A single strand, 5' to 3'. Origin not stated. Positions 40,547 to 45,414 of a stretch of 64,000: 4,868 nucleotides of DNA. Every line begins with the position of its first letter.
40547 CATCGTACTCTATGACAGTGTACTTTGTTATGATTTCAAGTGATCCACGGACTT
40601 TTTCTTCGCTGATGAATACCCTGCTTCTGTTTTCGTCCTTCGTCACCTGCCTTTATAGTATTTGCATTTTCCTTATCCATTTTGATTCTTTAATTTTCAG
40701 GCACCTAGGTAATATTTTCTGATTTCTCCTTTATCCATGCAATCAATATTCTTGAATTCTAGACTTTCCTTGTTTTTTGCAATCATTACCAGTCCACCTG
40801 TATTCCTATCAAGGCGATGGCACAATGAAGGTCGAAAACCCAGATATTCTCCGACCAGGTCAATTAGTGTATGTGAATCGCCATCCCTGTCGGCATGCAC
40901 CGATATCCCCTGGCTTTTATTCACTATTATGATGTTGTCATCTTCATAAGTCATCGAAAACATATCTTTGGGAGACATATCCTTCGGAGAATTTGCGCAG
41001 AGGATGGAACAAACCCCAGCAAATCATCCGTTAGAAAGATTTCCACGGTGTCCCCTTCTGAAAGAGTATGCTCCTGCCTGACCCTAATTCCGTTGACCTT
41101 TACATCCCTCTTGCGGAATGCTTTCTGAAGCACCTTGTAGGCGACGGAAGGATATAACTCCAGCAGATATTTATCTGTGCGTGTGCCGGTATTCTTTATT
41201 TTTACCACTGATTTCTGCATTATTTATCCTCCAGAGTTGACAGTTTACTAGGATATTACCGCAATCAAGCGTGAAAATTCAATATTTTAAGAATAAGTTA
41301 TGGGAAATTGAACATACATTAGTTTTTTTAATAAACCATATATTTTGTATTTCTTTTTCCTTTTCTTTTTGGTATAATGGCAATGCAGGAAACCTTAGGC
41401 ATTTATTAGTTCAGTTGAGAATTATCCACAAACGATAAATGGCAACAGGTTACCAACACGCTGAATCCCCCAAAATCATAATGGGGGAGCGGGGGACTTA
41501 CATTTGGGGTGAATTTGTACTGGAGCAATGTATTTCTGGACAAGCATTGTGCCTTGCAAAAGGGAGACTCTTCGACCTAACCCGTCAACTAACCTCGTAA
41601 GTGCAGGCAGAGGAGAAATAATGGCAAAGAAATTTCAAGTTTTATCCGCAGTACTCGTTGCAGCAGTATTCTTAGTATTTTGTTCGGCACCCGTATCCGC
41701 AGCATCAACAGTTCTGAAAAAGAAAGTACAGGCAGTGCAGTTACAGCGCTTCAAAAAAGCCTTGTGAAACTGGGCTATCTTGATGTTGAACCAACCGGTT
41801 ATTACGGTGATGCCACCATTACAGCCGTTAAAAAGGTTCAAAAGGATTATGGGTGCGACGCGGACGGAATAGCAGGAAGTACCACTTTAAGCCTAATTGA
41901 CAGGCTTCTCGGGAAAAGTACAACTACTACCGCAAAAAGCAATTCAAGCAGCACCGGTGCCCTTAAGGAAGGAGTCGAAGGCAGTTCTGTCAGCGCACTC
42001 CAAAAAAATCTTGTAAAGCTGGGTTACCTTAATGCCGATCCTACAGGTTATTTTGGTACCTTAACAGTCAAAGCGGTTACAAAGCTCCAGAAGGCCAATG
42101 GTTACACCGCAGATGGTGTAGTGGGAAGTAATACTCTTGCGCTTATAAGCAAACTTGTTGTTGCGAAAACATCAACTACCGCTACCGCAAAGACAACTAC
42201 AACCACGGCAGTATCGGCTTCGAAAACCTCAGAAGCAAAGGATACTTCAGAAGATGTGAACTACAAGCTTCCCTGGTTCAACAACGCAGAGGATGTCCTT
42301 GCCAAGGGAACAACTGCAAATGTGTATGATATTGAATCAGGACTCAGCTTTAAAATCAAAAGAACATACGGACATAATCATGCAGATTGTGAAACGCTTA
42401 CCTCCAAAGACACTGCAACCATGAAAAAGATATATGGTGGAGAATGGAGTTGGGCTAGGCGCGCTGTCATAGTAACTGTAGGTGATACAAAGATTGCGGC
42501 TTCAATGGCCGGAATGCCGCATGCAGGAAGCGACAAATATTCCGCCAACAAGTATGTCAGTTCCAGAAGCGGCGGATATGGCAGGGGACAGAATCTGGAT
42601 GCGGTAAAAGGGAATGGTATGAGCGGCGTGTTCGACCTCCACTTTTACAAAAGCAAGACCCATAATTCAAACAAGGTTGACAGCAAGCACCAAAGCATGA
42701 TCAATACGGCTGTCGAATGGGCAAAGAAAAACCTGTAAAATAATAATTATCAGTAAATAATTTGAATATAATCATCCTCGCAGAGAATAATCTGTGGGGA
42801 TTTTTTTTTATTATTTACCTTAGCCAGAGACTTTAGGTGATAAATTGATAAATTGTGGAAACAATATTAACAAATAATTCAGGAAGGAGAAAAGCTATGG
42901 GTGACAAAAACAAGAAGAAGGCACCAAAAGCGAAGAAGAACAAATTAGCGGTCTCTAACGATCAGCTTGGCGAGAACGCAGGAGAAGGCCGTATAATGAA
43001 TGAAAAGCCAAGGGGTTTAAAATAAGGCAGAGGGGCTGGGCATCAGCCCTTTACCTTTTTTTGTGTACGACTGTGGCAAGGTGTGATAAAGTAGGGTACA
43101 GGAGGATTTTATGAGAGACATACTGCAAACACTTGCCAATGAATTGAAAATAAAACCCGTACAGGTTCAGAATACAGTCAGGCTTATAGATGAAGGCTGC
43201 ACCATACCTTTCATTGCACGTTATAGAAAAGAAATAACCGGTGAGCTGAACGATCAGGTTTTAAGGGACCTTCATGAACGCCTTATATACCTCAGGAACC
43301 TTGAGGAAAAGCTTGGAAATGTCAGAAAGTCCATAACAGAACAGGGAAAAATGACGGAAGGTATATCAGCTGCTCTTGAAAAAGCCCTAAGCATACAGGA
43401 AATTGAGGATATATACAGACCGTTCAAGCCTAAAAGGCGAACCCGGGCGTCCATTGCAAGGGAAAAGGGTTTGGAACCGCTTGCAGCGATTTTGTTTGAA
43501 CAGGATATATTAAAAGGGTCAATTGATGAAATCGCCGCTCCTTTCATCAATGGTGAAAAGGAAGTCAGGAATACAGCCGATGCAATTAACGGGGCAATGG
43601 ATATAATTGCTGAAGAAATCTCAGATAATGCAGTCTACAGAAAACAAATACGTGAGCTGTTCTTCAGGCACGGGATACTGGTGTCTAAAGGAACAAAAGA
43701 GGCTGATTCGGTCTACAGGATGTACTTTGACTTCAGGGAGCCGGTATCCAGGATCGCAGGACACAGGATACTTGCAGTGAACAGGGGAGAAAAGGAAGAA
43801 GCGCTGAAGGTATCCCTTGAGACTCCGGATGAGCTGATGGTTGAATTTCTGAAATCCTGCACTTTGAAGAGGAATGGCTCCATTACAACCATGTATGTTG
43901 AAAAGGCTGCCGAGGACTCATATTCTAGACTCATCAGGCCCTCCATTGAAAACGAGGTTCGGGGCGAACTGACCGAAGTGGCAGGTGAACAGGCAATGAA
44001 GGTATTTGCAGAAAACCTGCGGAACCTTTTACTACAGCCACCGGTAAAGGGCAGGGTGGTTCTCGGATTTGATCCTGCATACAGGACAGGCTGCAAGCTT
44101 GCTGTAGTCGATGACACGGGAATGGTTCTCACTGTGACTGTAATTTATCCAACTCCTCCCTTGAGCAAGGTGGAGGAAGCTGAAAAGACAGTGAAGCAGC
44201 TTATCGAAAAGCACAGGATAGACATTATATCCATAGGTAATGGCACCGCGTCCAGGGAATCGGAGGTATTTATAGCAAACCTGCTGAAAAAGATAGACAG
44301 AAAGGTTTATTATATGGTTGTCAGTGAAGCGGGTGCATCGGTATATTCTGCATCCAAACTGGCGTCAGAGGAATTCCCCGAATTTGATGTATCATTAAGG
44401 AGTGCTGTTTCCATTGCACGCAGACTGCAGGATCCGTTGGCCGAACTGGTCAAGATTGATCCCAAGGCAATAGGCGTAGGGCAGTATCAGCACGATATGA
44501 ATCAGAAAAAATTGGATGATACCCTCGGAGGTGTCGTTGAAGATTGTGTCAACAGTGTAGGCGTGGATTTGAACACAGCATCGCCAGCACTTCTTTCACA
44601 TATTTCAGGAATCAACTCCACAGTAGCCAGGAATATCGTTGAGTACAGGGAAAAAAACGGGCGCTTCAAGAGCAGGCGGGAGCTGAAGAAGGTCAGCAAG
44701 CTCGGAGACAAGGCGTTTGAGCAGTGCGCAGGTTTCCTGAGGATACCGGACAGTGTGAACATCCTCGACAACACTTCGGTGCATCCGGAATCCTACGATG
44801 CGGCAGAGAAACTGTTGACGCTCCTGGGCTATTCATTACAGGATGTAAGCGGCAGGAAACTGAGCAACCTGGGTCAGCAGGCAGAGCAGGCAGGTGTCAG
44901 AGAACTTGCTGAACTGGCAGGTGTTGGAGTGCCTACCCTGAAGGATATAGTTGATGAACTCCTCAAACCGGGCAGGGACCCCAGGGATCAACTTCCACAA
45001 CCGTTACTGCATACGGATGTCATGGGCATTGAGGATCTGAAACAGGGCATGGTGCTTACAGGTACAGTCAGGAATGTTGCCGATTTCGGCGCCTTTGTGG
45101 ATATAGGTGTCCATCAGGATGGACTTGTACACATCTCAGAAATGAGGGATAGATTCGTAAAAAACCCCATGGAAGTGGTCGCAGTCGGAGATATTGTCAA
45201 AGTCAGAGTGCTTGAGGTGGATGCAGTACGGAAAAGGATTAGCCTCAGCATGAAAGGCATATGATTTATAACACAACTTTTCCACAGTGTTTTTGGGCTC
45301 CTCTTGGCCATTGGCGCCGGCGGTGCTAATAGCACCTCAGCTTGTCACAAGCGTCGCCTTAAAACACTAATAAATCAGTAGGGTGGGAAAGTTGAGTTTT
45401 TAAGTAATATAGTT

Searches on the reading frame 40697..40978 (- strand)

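Call 53: search_protein_families(library=pfam, proteins=[window:40697-40978:-], max_evalue=0.001)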
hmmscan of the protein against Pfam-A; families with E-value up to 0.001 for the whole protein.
window:40697-40978:- (93 aa): 1 family
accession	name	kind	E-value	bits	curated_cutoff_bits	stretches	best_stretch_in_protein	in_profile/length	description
PF00849.27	PseudoU_synth_2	-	9.6e-13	49.1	26.8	1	15-92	1-80/152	RNA pseudouridylate synthase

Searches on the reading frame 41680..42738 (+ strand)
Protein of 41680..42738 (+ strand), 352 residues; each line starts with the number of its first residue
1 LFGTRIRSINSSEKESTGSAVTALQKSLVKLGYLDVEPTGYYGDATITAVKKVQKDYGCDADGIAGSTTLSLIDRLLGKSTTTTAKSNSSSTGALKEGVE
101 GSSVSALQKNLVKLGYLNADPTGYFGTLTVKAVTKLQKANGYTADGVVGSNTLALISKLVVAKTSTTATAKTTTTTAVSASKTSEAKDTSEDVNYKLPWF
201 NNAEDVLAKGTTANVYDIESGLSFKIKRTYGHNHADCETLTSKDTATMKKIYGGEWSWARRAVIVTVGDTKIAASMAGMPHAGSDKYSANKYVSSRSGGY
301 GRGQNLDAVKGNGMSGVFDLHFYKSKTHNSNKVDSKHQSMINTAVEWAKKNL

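Call 53: search_protein_families(library=pfam, proteins=[window:41680-42738:+], max_evalue=0.001)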
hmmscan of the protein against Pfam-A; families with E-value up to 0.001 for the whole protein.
window:41680-42738:+ (352 aa): 3 families
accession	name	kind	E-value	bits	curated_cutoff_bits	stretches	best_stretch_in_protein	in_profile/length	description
PF01471.23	PG_binding_1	-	5.9e-34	116.5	23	2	101-155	2-56/57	Putative peptidoglycan binding domain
PF08823.16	PG_binding_2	-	1.4e-05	25.7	21.1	0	13-51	10-48/74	Putative peptidoglycan binding domain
PF09374.15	PG_binding_3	-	2e-05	25.1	24.6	0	20-53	2-33/76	Predicted Peptidoglycan domain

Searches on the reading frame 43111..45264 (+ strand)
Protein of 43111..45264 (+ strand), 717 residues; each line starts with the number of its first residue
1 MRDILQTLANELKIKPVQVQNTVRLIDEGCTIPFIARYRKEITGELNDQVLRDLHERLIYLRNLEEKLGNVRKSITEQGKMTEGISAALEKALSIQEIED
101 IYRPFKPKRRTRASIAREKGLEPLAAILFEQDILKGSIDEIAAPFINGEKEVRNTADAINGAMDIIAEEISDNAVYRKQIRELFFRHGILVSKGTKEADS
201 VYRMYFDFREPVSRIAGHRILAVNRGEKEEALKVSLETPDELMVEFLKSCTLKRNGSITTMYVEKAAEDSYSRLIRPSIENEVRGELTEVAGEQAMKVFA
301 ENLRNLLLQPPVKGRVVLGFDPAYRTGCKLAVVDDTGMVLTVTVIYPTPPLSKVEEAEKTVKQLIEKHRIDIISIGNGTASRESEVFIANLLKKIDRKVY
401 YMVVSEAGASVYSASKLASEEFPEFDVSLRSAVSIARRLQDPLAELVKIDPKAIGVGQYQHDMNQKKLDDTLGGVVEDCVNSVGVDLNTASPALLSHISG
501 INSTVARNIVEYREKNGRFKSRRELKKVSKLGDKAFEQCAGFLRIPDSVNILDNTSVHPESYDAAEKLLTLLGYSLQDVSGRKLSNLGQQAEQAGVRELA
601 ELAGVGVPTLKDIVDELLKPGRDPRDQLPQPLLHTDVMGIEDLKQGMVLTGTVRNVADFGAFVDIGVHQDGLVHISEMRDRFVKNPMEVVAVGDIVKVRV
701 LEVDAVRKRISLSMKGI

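Call 3: find_encoding_contigs(protein=window:43111-45264:+, flank=10000, max_places=10)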
Protein window:43111-45264:+ (717 aa): no gene with exactly this product is on record in the collection.

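Call 5: find_homologous_proteins(query=window:43111-45264:+, max_evalue=1e-50)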
Query window:43111-45264:+ (717 aa): 8000 proteins with E <= 1e-50 among 8000 candidates; the best 120 are listed.
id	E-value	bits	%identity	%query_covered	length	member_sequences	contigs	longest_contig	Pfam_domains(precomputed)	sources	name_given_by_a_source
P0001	0.0e+0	1557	100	100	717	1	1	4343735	PF16921.11,PF14639.12,PF00575.30,PF23459.2,PF12836.14,PF14635.13,PF17674.8,PF09371.16,PF22706.2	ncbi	-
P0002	0.0e+0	1368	87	100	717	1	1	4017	PF16921.11,PF14639.12,PF00575.30,PF23459.2,PF12836.14,PF14635.13,PF17674.8,PF09371.16,PF22706.2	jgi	jgi:uncharacterized protein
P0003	0.0e+0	1354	86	100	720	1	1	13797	PF16921.11,PF14639.12,PF00575.30,PF23459.2,PF12836.14,PF14635.13,PF17674.8,PF09371.16,PF22706.2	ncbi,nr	ncbi:MAG: RNA-binding transcriptional accessory protein [Clostridiales bacterium]|nr:RNA-binding tra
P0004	0.0e+0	1241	78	100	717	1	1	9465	PF16921.11,PF14639.12,PF00575.30,PF23459.2,PF12836.14,PF14635.13,PF17674.8,PF09371.16,PF22706.2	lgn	-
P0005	0.0e+0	1239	79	100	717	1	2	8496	PF16921.11,PF14639.12,PF00575.30,PF23459.2,PF12836.14,PF14635.13,PF17674.8,PF09371.16,PF22706.2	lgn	-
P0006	0.0e+0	1239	78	100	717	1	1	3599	PF16921.11,PF14639.12,PF00575.30,PF23459.2,PF12836.14,PF14635.13,PF17674.8,PF09371.16,PF22706.2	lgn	-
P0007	0.0e+0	1229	77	100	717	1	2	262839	PF16921.11,PF14639.12,PF00575.30,PF23459.2,PF12836.14,PF14635.13,PF17674.8,PF09371.16,PF22706.2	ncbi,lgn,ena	-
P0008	0.0e+0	1229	77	100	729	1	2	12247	PF16921.11,PF14639.12,PF00575.30,PF23459.2,PF12836.14,PF14635.13,PF17674.8,PF09371.16,PF22706.2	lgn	-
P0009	0.0e+0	1228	77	100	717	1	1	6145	PF16921.11,PF14639.12,PF00575.30,PF23459.2,PF12836.14,PF14635.13,PF17674.8,PF09371.16,PF22706.2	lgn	-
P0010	0.0e+0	1225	76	100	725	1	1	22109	PF16921.11,PF14639.12,PF00575.30,PF23459.2,PF12836.14,PF14635.13,PF17674.8,PF09371.16,PF22706.2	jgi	jgi:Transcriptional accessory protein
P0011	0.0e+0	1225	78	100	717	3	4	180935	PF16921.11,PF14639.12,PF00575.30,PF23459.2,PF12836.14,PF14635.13,PF17674.8,PF09371.16,PF22706.2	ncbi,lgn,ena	-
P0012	0.0e+0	1224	78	100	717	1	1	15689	PF16921.11,PF14639.12,PF00575.30,PF23459.2,PF12836.14,PF14635.13,PF17674.8,PF09371.16,PF22706.2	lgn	-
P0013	0.0e+0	1219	77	100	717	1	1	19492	PF16921.11,PF14639.12,PF00575.30,PF23459.2,PF12836.14,PF14635.13,PF17674.8,PF09371.16,PF22706.2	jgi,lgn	jgi:uncharacterized protein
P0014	0.0e+0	1217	77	100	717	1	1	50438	PF16921.11,PF14639.12,PF00575.30,PF23459.2,PF12836.14,PF14635.13,PF17674.8,PF09371.16,PF22706.2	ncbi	ncbi:MAG: Tex family protein [Clostridiaceae bacterium]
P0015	0.0e+0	1216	77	100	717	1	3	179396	PF16921.11,PF14639.12,PF00575.30,PF23459.2,PF12836.14,PF14635.13,PF17674.8,PF09371.16,PF22706.2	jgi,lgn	-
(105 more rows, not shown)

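Call 7: find_encoding_contigs(protein=P0001, flank=10000, max_places=5)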
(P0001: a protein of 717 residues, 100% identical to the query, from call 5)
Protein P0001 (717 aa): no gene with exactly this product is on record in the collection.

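Call 8: find_encoding_contigs(protein=P0003, flank=10000, max_places=5)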
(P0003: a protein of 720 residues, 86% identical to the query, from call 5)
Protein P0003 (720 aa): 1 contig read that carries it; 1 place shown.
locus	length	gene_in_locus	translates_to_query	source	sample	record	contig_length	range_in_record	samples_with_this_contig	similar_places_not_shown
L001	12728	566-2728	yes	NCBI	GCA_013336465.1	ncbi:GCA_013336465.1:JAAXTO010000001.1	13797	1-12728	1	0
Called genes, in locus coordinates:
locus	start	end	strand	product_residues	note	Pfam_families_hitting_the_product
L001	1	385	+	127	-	?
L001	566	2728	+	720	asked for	PF09371:Tex_N, PF22706:Tex_central_region, PF14639:YqgF, PF16921:Tex_YqgF, PF12836:HHH_3, PF17674:HHH_9, PF00575:S1, PF23459:S1_RRP5, +1 more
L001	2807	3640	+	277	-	-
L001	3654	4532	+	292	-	PF00890:FAD_binding_2 (faint), PF01134:GIDA (faint), PF01266:DAO (faint), PF03486:HI0933_like (faint), PF07992:Pyr_redox_2, PF13738:Pyr_redox_3 (faint)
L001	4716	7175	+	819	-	PF07992:Pyr_redox_2, PF13738:Pyr_redox_3, PF00070:Pyr_redox, PF02852:Pyr_redox_dim, PF00581:Rhodanese, PF01206:TusA, PF13686:DrsE_2, PF02635:DsrE (weak), +2 more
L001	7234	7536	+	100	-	PF01022:HTH_5, PF12840:HTH_20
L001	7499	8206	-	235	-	PF13367:PrsW-protease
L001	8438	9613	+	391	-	PF01820:Dala_Dala_lig_N, PF02222:ATP-grasp, PF07478:Dala_Dala_lig_C, PF02786:CPSase_L_D2, PF13535:ATP-grasp_4 (weak)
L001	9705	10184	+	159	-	PF09148:DUF1934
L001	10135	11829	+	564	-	PF03485:Arg_tRNA_synt_N, PF00750:tRNA-synt_1d, PF05746:DALR_1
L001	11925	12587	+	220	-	PF13483:Lactamase_B_3, PF12706:Lactamase_B_2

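Call 9: find_encoding_contigs(protein=P0007, flank=10000, max_places=2)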
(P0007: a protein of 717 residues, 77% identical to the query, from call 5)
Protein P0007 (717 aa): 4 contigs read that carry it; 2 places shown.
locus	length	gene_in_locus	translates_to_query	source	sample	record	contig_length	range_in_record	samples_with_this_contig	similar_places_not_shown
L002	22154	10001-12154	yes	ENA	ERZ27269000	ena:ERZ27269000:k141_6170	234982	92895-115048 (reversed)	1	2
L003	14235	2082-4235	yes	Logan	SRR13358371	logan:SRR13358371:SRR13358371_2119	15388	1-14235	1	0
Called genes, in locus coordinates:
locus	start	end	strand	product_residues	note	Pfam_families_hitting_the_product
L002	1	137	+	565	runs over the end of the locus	PF00496:SBP_bac_5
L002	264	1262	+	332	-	PF00528:BPD_transp_1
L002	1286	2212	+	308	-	PF00528:BPD_transp_1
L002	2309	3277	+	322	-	PF00005:ABC_tran, PF02463:SMC_N (weak), PF13304:AAA_21 (weak), PF08352:oligo_HPY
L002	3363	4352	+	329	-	PF00005:ABC_tran, PF08352:oligo_HPY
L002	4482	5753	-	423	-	PF01476:LysM, PF23473:LysM3_LYK4_5 (weak), PF01476:LysM, PF00704:Glyco_hydro_18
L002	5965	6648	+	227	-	PF01471:PG_binding_1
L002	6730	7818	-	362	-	PF10282:Lactonase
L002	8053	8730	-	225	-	PF00027:cNMP_binding, PF13545:HTH_Crp_2, PF00325:Crp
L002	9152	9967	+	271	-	PF00702:Hydrolase (weak), PF13344:Hydrolase_6, PF13242:Hydrolase_like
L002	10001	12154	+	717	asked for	PF09371:Tex_N, PF22706:Tex_central_region, PF16921:Tex_YqgF, PF14635:HHH_7, PF12836:HHH_3, PF17674:HHH_9, PF00575:S1, PF23459:S1_RRP5, +1 more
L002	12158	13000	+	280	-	-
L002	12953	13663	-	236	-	PF01471:PG_binding_1, PF07486:Hydrolase_2, PF00397:WW (weak)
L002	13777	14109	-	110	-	-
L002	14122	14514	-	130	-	-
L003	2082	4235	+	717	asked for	PF09371:Tex_N, PF22706:Tex_central_region, PF16921:Tex_YqgF, PF14635:HHH_7, PF12836:HHH_3, PF17674:HHH_9, PF00575:S1, PF23459:S1_RRP5, +1 more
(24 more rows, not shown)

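Call 10: find_encoding_contigs(protein=P0011, flank=10000, max_places=2)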
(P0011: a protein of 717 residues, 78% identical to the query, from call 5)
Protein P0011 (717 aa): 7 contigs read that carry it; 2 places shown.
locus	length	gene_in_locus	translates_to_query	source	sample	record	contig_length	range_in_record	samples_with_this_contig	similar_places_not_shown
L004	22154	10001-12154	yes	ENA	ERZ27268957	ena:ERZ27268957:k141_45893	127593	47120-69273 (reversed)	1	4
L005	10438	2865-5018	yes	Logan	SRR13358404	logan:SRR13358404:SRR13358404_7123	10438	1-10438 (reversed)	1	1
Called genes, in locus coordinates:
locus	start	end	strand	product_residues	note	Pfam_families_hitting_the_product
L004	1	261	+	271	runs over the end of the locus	PF01209:Ubie_methyltran, PF13489:Methyltransf_23, PF05175:MTS (weak), PF03848:TehB (weak), PF13847:Methyltransf_31, PF08241:Methyltransf_11, PF08242:Methyltransf_12, PF13649:Methyltransf_25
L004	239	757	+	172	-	PF13649:Methyltransf_25 (weak)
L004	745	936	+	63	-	-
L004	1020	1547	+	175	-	PF03551:PadR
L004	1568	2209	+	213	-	PF01209:Ubie_methyltran, PF05175:MTS, PF13489:Methyltransf_23, PF13847:Methyltransf_31, PF08241:Methyltransf_11, PF08242:Methyltransf_12, PF13649:Methyltransf_25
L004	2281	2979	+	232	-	PF00753:Lactamase_B, PF23023:Anti-Pycsar_Apyc1, PF14597:Lactamase_B_5 (faint), PF19583:ODP, PF12706:Lactamase_B_2 (weak)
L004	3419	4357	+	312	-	PF03851:UvdE, PF01261:AP_endonuc_2 (weak)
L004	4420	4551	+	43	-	-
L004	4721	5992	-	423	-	PF01476:LysM, PF23472:LysM2_CERK1_LYK3_4_5 (faint), PF23473:LysM3_LYK4_5 (faint), PF01476:LysM, PF00704:Glyco_hydro_18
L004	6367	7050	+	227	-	PF01471:PG_binding_1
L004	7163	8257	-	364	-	PF08450:SGL (faint), PF10282:Lactonase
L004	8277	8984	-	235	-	PF00027:cNMP_binding, PF13545:HTH_Crp_2, PF00325:Crp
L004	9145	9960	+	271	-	PF00702:Hydrolase, PF13344:Hydrolase_6, PF13242:Hydrolase_like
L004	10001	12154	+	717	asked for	PF09371:Tex_N, PF22706:Tex_central_region, PF16921:Tex_YqgF, PF14635:HHH_7, PF12836:HHH_3, PF17674:HHH_9, PF00575:S1, PF23459:S1_RRP5, +1 more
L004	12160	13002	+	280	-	-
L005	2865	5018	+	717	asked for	PF09371:Tex_N, PF22706:Tex_central_region, PF16921:Tex_YqgF, PF14635:HHH_7, PF12836:HHH_3, PF17674:HHH_9, PF00575:S1, PF23459:S1_RRP5, +1 more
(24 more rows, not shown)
